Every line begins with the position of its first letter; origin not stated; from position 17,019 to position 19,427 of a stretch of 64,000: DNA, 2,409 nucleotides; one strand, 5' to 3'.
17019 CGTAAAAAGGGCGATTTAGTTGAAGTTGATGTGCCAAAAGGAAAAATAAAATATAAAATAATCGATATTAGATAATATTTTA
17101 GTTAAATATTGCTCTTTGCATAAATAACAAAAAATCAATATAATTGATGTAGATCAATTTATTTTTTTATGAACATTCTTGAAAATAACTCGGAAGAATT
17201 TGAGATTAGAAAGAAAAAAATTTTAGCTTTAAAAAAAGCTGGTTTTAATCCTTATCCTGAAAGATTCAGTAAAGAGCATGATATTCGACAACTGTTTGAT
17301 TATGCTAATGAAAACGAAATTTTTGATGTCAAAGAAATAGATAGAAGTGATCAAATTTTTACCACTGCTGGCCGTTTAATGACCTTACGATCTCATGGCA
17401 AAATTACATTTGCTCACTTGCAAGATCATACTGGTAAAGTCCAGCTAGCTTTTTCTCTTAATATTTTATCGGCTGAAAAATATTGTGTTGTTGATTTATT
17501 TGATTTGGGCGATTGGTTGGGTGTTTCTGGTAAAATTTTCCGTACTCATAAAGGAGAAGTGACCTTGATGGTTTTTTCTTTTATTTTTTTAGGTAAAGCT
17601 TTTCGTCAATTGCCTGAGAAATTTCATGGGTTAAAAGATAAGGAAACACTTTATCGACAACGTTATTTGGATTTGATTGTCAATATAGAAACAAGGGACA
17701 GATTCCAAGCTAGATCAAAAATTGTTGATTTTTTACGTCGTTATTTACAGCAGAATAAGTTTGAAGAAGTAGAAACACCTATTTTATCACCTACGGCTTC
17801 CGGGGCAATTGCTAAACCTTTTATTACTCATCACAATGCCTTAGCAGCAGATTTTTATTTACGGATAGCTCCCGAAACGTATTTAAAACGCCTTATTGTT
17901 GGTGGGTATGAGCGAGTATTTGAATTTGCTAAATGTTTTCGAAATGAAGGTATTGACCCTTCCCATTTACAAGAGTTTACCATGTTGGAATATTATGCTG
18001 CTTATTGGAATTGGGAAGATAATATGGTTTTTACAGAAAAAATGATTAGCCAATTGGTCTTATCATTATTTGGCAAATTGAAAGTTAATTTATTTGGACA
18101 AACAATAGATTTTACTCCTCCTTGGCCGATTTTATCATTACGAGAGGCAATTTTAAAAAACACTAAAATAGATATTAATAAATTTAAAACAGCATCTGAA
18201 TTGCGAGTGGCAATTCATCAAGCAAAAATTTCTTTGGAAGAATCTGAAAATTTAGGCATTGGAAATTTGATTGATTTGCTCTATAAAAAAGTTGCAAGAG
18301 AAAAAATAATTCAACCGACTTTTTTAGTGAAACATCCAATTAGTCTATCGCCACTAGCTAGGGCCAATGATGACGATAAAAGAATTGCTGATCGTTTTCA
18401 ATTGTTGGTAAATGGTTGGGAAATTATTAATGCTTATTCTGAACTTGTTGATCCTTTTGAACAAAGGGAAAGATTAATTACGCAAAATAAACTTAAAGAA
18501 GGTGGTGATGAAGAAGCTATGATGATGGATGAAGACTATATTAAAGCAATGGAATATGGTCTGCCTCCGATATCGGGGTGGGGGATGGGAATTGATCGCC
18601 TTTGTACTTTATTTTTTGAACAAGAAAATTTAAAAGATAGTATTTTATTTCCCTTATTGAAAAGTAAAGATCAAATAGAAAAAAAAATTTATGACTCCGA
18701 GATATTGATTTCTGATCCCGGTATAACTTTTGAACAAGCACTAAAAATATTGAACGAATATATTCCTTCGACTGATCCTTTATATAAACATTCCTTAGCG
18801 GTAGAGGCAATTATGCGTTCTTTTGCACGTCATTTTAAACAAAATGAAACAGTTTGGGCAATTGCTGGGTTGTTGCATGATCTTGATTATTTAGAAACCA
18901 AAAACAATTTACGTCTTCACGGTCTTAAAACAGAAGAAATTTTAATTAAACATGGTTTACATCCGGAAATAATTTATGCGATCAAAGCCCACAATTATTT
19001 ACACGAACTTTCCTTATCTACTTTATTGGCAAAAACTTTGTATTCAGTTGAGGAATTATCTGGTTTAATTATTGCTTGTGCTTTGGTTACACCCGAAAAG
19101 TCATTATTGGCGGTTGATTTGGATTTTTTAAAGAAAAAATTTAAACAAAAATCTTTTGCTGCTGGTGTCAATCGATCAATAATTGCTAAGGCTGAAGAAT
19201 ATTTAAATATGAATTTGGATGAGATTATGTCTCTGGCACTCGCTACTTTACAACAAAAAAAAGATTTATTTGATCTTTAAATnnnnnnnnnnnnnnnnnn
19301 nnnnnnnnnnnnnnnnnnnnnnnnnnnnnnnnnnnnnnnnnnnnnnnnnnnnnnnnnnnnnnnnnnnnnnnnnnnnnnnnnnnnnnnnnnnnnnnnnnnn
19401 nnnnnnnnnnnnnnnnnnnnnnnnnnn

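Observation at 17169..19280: Lysyl-tRNA synthetase fused to a YqeK-like HD-domain (Ap4A hydrolase-type) C-terminal extension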

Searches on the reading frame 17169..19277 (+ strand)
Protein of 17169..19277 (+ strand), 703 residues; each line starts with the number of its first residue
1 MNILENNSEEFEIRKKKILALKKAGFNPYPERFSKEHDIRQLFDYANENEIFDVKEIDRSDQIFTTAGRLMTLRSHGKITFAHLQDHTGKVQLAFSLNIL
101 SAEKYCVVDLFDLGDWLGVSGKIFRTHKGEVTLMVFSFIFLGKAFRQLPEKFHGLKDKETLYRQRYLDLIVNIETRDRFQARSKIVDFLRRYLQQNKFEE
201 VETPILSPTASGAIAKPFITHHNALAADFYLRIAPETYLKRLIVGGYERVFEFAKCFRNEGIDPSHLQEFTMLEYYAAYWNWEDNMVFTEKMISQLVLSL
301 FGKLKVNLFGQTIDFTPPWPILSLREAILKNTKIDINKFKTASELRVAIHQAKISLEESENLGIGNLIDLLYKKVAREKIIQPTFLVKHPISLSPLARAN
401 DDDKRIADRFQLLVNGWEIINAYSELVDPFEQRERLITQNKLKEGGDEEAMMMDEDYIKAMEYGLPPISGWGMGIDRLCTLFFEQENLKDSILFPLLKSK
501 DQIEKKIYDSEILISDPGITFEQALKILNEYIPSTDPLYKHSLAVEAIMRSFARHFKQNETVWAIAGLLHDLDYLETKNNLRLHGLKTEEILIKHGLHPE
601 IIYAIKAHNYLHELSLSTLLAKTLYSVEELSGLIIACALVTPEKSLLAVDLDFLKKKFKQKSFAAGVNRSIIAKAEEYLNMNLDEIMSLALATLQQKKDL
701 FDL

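Call 3: search_protein_families(library=pfam, proteins=[window:17169-19277:+], max_evalue=1)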
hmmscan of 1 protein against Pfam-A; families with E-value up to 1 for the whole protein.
window:17169-19277:+ (703 aa): 5 families
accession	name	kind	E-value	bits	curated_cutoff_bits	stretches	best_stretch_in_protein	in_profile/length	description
PF00152.25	tRNA-synt_2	-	5.9e-81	272.3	25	1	158-496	2-306/308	tRNA synthetases class II (D, K and N)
PF01336.31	tRNA_anti-codon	-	1.2e-12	48.1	27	1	65-138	2-72/75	OB-fold nucleic acid binding domain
PF01966.28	HD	-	1.2e-08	35.6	22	1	539-615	2-92/116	HD domain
PF01409.25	tRNA-synt_2d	-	7.4e-05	22.8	19.8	1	249-318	104-172/246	tRNA synthetases class II core domain (F)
PF08668.18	HDOD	-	0.091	12.7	22.9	1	528-574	85-132/196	HDOD domain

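Call 4: search_protein_families(library=ncbifam, proteins=[window:17169-19277:+], max_evalue=1)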
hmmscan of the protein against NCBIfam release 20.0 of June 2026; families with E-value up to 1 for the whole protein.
window:17169-19277:+ (703 aa): 25 families
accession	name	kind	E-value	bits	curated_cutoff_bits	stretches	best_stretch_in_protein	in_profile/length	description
NF001756.1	PRK00484.1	subfamily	1.6e-176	587.8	468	1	9-499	2-487/488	lysine--tRNA ligase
TIGR00499.1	lysS_bact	equivalog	3.7e-164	547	427.6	1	8-499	3-494/496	lysine--tRNA ligase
NF002821.0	PRK02983.1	equivalog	3.9e-136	455.6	742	1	7-500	618-1101/1102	bifunctional lysylphosphatidylglycerol synthetase/lysine--tRNA ligase LysX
NF009101.0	PRK12445.1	subfamily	7.4e-126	420.6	1026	1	8-499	16-503/505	lysine--tRNA ligase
TIGR00462.1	genX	equivalog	4.7e-61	206.9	286.9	1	180-493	2-303/304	EF-P lysine aminoacylase EpmA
NF006828.0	PRK09350.1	equivalog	1.9e-51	175.3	264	1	178-496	15-322/325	elongation factor P--(R)-beta-lysine ligase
NF003483.0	PRK05159.1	equivalog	1.9e-38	132.5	353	1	62-495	18-430/438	aspartate--tRNA(Asn) ligase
TIGR00459.1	aspS_bact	equivalog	9.8e-37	126.5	373.85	2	59-302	14-262/586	aspartate--tRNA ligase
NF001750.0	PRK00476.1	equivalog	1.3e-35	122.8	443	2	61-303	18-268/590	aspartate--tRNA ligase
TIGR00458.1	aspS_nondisc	equivalog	3.1e-34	118.7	368.4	1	52-495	4-420/428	aspartate--tRNA(Asn) ligase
TIGR00457.1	asnS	equivalog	9.4e-27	93.9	342.6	1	61-498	16-450/455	asparagine--tRNA ligase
NF003037.0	PRK03932.1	equivalog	8.8e-26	90.9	414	1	51-498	6-446/451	asparagine--tRNA ligase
NF009460.0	PRK12820.1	equivalog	1.7e-22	79.4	1379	3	163-301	158-291/723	bifunctional aspartyl-tRNA synthetase/aspartyl/glutamyl-tRNA amidotransferase subunit C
TIGR00277.1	HDIG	domain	3.5e-09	36.4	27.6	1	538-609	5-82/84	HDIG domain-containing metalloprotein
NF005054.0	PRK06462.1-4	equivalog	5.7e-07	28.9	309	1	170-308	16-163/318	asparagine synthetase A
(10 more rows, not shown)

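Call 9: find_encoding_contigs(protein=window:17169-19277:+, flank=3000, max_places=4)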
Protein window:17169-19277:+ (703 aa): 1 contig read that carries it; 1 place shown.
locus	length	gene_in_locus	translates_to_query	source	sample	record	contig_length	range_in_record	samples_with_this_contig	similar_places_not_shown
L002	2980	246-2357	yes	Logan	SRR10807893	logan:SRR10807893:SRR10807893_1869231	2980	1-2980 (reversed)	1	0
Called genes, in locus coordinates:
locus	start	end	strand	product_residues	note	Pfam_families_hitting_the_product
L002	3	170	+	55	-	?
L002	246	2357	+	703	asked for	PF01336:tRNA_anti-codon, PF00152:tRNA-synt_2, PF01966:HD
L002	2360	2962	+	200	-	PF01725:Ham1p_like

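Call 59: predict_structure(alignment_id=A4)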
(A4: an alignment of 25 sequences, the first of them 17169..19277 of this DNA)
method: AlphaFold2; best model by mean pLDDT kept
length: 703 residues; sequences in the alignment: 25
mean_pLDDT: 90.2   pTM: 0.68
mean pLDDT of the five models: 90.2, 90.0, 89.6, 88.2, 87.7
residues with pLDDT >= 90: 513; 70-90: 150; 50-70: 24; < 50: 16
segments of 3 or more residues with pLDDT < 50: 1-7, 152-154, 505-510
pLDDT, mean of each block of 10 residues (from residue 1): 54 92 94 95 88 66 93 92 93 94 92 95 90 95 83 60 85 87 96 98 94 91 93 95 98 93 79 97 98 97 95 97 96 92 93 84 88 95 96 91 94 95 96 93 86 95 97 94 90 83 49 78 96 92 96 94 97 93 92 93 93 85 92 93 92 94 84 85 94 93 84
secondary structure, 60 per line:
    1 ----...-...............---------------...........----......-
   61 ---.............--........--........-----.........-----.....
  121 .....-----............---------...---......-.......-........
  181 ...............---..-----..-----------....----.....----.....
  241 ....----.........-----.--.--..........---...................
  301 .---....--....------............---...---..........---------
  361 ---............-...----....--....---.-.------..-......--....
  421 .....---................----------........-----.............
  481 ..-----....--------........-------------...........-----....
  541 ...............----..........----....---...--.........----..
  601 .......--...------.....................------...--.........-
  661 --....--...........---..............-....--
elements in order (helices of 4 or more, strands of 3 or more residues): H9-23 H39-49 H54-59 E64-76 E79-86 E89-96 H102-110 E116-125 E131-142 H158-163 H165-171 H173-195 E219-222 E227-231 H236-244 E249-257 E269-278 H282-301 E305-308 E311-314 E321-323 H324-332 H342-351 H364-375 E384-387 E409-414 E417-425 H429-444 H455-462 E468-474 H475-482 H488-491 H500-507 H521-531 H537-555 H560-569 H574-577 H586-594 H599-607 H619-639 H651-659 H663-666 H669-679 H683-696 H698-701
